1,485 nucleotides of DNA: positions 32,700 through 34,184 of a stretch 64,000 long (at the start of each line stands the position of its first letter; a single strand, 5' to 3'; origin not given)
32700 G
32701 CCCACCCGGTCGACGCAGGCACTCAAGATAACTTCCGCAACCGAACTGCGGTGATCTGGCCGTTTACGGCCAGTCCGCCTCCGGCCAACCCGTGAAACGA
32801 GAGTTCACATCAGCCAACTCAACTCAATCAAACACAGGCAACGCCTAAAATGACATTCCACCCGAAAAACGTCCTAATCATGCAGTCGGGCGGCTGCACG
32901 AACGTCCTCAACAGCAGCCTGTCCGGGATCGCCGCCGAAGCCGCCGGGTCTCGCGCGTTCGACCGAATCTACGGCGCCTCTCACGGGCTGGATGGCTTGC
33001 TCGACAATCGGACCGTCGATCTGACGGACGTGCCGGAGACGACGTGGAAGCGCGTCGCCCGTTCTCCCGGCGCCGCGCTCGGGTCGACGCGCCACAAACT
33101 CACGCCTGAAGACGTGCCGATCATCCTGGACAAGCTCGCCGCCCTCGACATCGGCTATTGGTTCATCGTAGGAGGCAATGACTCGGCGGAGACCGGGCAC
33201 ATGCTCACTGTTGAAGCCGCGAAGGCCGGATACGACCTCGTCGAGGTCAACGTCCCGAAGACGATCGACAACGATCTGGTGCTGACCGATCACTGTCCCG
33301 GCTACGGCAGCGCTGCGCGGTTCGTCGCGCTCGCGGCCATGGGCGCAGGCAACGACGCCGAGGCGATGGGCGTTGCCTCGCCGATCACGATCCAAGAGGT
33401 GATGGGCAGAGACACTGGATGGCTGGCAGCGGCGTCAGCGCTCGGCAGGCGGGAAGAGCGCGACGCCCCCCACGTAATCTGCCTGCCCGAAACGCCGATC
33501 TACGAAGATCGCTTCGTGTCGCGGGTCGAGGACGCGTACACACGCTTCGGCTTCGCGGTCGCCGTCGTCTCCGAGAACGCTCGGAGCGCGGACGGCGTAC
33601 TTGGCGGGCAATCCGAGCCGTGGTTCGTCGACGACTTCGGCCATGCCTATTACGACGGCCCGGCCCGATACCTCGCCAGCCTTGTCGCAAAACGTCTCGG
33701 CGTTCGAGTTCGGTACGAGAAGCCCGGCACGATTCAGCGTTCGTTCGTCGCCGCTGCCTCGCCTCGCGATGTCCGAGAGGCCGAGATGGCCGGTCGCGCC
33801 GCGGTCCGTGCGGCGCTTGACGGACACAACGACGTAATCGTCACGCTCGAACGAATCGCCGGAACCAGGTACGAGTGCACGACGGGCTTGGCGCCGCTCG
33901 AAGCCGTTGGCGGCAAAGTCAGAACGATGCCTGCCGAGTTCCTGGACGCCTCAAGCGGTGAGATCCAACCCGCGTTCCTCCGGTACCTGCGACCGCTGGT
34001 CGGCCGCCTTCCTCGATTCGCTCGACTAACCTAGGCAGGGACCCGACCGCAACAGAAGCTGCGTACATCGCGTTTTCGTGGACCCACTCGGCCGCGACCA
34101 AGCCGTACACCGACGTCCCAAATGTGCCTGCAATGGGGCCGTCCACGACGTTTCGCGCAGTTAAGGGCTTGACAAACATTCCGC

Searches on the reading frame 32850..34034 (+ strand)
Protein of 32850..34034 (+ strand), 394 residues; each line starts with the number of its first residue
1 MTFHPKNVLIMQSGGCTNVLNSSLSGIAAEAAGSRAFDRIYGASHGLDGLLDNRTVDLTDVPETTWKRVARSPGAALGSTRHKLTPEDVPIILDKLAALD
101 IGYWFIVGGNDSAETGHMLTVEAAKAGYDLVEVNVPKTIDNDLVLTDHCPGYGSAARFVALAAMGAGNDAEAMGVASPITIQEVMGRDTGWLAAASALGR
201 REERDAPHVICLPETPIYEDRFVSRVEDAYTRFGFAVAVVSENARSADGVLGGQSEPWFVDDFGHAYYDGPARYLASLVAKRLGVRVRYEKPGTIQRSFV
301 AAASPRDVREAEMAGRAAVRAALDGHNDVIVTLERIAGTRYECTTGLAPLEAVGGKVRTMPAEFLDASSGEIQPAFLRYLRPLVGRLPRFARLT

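Call 85: search_protein_families(library=pfam, proteins=[window:32850-34034:+], max_evalue=0.00001)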
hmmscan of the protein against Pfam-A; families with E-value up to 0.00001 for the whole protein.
window:32850-34034:+ (394 aa): 1 family
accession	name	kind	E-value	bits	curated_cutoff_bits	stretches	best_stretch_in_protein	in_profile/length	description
PF00365.25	PFK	-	2.9e-43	148.7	30.9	1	7-320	1-275/277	Phosphofructokinase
